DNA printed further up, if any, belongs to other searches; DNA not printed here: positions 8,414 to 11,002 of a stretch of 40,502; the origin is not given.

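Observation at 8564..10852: GRE with a non-canonical glycyl-radical motif (RKGGF) and a Ser-Cys-Met-Gly thiyl loop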

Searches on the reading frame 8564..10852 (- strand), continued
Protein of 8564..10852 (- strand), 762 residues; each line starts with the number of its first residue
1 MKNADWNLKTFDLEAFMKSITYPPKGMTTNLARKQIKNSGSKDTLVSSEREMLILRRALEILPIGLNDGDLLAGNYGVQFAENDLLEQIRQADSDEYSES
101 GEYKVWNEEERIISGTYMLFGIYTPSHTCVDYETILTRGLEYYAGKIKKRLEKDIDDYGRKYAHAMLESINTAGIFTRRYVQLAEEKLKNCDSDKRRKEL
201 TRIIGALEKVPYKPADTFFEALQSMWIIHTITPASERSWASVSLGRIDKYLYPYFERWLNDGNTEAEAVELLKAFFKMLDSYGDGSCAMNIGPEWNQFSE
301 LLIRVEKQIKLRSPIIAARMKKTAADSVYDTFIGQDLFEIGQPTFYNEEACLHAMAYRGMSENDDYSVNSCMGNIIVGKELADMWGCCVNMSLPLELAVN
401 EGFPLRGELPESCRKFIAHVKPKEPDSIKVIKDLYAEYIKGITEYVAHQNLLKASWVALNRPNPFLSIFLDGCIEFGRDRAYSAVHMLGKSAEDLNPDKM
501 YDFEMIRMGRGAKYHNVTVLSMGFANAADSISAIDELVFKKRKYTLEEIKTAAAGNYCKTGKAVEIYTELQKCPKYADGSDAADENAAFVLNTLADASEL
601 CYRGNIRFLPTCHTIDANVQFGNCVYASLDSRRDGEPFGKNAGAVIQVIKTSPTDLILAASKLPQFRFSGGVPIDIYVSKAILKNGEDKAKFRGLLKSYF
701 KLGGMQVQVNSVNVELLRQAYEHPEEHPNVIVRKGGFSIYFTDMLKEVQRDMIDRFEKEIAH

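Call 15: find_encoding_contigs(protein=P0028, flank=10000, max_places=1)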
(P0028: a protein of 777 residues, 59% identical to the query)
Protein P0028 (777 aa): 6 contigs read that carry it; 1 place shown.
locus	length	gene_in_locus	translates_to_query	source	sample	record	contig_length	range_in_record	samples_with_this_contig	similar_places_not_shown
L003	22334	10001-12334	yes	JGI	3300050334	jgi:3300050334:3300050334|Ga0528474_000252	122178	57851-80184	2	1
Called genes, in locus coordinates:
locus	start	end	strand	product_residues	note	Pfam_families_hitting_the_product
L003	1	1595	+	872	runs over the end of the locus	PF00171:Aldedh, PF00465:Fe-ADH, PF13685:Fe-ADH_2, PF25137:ADH_Fe_C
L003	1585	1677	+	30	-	-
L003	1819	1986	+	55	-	-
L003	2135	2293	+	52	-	-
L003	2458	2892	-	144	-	PF01934:HepT-like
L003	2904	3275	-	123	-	PF18765:Polbeta, PF01909:NTP_transf_2 (weak)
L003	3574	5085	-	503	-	PF00005:ABC_tran, PF13304:AAA_21 (faint), PF00005:ABC_tran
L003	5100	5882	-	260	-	PF08220:HTH_DeoR, PF08279:HTH_11 (weak), PF00455:DeoRC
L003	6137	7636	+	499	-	PF00005:ABC_tran, PF13304:AAA_21 (faint), PF00005:ABC_tran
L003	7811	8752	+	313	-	PF02653:BPD_transp_2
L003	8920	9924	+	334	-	PF00532:Peripla_BP_1, PF13407:Peripla_BP_4, PF13377:Peripla_BP_3 (weak)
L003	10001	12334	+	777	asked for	PF02901:PFL-like, PF11230:YjjI-like, PF01228:Gly_radical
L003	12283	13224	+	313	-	PF04055:Radical_SAM, PF13353:Fer4_12, PF12797:Fer4_2 (faint), PF13237:Fer4_10 (faint), PF12838:Fer4_7 (weak), PF13187:Fer4_9 (weak), PF00037:Fer4 (weak), PF12837:Fer4_6 (weak), +2 more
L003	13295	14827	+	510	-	PF00370:FGGY_N, PF02782:FGGY_C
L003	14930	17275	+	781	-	PF02901:PFL-like, PF01228:Gly_radical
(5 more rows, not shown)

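Call 16: find_encoding_contigs(protein=P0033, flank=10000, max_places=1)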
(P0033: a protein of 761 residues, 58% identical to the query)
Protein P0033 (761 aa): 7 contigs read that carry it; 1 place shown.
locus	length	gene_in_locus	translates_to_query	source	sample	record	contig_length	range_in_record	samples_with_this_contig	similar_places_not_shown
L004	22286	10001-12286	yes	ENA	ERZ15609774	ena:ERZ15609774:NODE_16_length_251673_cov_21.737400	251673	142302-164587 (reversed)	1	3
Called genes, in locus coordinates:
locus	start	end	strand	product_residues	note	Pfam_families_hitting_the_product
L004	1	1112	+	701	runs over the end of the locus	PF00122:E1-E2_ATPase, PF00702:Hydrolase, PF08282:Hydrolase_3 (faint)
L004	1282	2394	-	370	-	PF00483:NTP_transferase, PF25084:LbH_EIF2B, PF24894:Hexapep_GlmU, PF25087:GMPPB_C (weak), PF25247:LbH_GLGC (faint)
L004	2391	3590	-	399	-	PF00483:NTP_transferase, PF24894:Hexapep_GlmU, PF25084:LbH_EIF2B, PF25087:GMPPB_C, PF25247:LbH_GLGC (faint)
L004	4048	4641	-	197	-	PF01195:Pept_tRNA_hydro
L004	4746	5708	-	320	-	PF13793:Pribosyltran_N, PF00156:Pribosyltran, PF14572:Pribosyl_synth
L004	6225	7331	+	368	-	PF03462:PCRF, PF00472:RF-1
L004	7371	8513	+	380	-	-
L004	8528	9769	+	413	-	PF09587:PGA_cap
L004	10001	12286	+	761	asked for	PF02901:PFL-like, PF11230:YjjI-like, PF01228:Gly_radical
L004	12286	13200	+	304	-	PF13353:Fer4_12 (faint), PF04055:Radical_SAM, PF12797:Fer4_2 (faint), PF13237:Fer4_10 (weak), PF14697:Fer4_21 (weak), PF12838:Fer4_7, PF13187:Fer4_9, PF00037:Fer4 (weak), +3 more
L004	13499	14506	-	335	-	PF11335:DUF3137 (weak)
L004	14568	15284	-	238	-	-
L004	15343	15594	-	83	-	-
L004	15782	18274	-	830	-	PF25873:WHD_MalT, PF13412:HTH_24 (faint), PF00196:GerE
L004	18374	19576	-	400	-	PF14219:DUF4328 (faint), PF14018:DUF4234 (weak), PF09851:SHOCT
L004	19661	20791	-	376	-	-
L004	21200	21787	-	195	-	PF21349:RUBY_RBDX, PF02915:Rubrerythrin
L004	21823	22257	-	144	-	PF01475:FUR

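Call 17: find_encoding_contigs(protein=P0015, flank=10000, max_places=1)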
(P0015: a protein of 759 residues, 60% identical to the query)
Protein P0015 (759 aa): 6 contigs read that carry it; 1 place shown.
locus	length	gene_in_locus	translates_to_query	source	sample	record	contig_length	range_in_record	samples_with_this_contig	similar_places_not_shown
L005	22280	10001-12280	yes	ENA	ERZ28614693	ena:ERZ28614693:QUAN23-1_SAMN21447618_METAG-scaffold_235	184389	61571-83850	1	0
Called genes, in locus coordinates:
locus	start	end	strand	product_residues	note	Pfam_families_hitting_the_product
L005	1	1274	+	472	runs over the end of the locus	PF00370:FGGY_N, PF02782:FGGY_C (weak)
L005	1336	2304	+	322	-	PF00676:E1_dh, PF02775:TPP_enzyme_C, PF13292:DXP_synthase_N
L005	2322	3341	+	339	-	PF02779:Transket_pyr, PF02780:Transketolase_C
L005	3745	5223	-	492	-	PF00005:ABC_tran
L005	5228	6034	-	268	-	PF08220:HTH_DeoR, PF08279:HTH_11, PF00455:DeoRC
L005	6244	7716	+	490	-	PF00005:ABC_tran, PF09818:ABC_ATPase (faint), PF13304:AAA_21 (faint), PF00005:ABC_tran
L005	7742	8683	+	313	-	PF02653:BPD_transp_2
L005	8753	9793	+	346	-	PF00532:Peripla_BP_1, PF13377:Peripla_BP_3 (faint), PF13407:Peripla_BP_4, PF13458:Peripla_BP_6 (weak)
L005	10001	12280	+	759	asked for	PF02901:PFL-like, PF11230:YjjI-like, PF01228:Gly_radical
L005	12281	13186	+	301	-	PF13353:Fer4_12, PF04055:Radical_SAM, PF00037:Fer4 (weak), PF13237:Fer4_10 (weak), PF14697:Fer4_21 (weak), PF12838:Fer4_7 (weak), PF13187:Fer4_9 (weak), PF00037:Fer4 (weak), +3 more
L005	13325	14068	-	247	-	PF21278:YlmH_1st (weak), PF17774:YlmH_RBD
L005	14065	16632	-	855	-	PF00009:GTP_EFTU, PF22042:EF-G_D2, PF14492:EFG_III, PF03764:EFG_IV, PF00679:EFG_C, PF05991:NYN_YacP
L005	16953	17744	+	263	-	-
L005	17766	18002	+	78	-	-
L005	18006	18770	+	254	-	PF00106:adh_short, PF08659:KR, PF13561:adh_short_C2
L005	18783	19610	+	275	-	PF00456:Transketolase_N, PF13292:DXP_synthase_N (faint), PF00676:E1_dh (faint)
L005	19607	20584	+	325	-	PF22613:Transketolase_C_1 (faint), PF02779:Transket_pyr, PF02780:Transketolase_C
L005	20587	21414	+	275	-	PF00456:Transketolase_N, PF13292:DXP_synthase_N (weak), PF00676:E1_dh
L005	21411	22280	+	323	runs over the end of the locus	PF02779:Transket_pyr, PF02780:Transketolase_C, PF22613:Transketolase_C_1 (weak)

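Call 21: find_related_loci(query=A1, collection=genome_contigs, flank=10000)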
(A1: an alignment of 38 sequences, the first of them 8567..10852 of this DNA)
Query A1 (762 aa) in genome_contigs; peptide patterns used: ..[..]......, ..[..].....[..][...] (x = any residue, [..] = any of these).
134 stretches matched a pattern; 99 encode a relative of the query (tblastn E <= 1e-3); the best 80 are kept; 78 distinct loci.
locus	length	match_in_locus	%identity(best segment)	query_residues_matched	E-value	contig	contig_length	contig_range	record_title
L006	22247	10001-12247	62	8-761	0e+0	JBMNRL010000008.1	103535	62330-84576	MAG: Blautia sp. isolate SBF912SR2HQ0045 scaffold_741_c1, whole genome shotgun sequence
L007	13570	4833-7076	60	9-759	0e+0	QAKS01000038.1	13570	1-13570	MAG: Clostridiales bacterium isolate CIM:MAG 1314 contig_198223, whole genome shotgun sequence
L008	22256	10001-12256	58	8-761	0e+0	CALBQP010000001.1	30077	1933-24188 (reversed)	MAG TPA_asm: uncultured Clostridia bacterium isolate SRR1562007_bin.155_CONCOCT_v1.1_MAG genome assembly, contig: ERZ724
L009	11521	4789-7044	59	7-760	0e+0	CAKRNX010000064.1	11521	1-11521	MAG: uncultured Lachnospiraceae bacterium isolate REFINED_METABAT215_TOP10_CONTIGS_1500_ASSEMBLY_K77_MERGED__Hadza_PheCh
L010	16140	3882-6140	57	7-760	0e+0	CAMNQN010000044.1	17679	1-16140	MAG: uncultured Lachnospiraceae bacterium isolate SRR19792994_bin.31_metawrap_v1.3_MAG genome assembly, contig: ERZ12290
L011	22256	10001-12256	56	7-759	0e+0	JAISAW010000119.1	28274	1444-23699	MAG: Eubacteriales Family XIII. Incertae Sedis bacterium isolate Gx481_bin172 k119_2994197, whole genome shotgun sequenc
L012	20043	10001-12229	60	11-759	0e+0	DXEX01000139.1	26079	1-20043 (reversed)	MAG TPA_asm: Candidatus Blautia gallistercoris isolate ChiSjej1B19-8411 ChiSjej1B19M5__C157472_L26079_SAMN08009937, whol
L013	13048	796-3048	62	7-760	0e+0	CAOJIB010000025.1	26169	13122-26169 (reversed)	MAG TPA_asm: uncultured Blautia sp. isolate SRR17684645_bin.9_metawrap_v1.3_MAG genome assembly, contig: NODE.2701_lengt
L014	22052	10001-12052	39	50-759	4e-167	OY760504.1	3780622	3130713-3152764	MAG: Armatimonadota bacterium isolate be0b92b7-bbec-405b-9e81-a5dbe9f1ff7a genome assembly, chromosome: 1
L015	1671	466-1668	56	7-407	3e-176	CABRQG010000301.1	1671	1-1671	MAG TPA_asm: uncultured Clostridiales bacterium isolate MGYG-HGUT-01822 genome assembly, contig: GUT_GENOME111314_301, w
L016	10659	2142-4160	39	50-753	4e-157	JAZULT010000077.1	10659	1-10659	MAG: Clostridia bacterium isolate T1900044904_TS20190370.MAGScoT_cleanbin_000021 SGB_3304_k141_1801147, whole genome sho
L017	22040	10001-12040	38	45-759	3e-153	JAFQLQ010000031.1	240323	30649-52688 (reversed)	MAG: Clostridia bacterium isolate RGIG1932 Goat_Cecum.Co__c1768087, whole genome shotgun sequence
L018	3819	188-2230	39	45-759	2e-159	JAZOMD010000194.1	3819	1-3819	MAG: Eubacteriales bacterium isolate T1900045650_YK20190344.MAGScoT_cleanbin_000019 SGB_8196_k141_2108271, whole genome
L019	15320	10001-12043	38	45-762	9e-153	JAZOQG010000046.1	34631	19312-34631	MAG: Clostridia bacterium isolate T1900045569_YK20190263.MAGScoT_cleanbin_000010 SGB_7961_k141_1561198, whole genome sho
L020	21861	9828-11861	40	50-760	6e-152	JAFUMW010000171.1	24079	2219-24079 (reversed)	MAG: Clostridia bacterium isolate RGIG4639 Roe_deer_Rectum-4__c528171, whole genome shotgun sequence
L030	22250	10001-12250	58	8-759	0e+0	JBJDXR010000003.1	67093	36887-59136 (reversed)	MAG: Oscillospiraceae bacterium isolate LOHA20_bin.045 NODE_117_length_67093_cov_8.135132, whole genome shotgun sequence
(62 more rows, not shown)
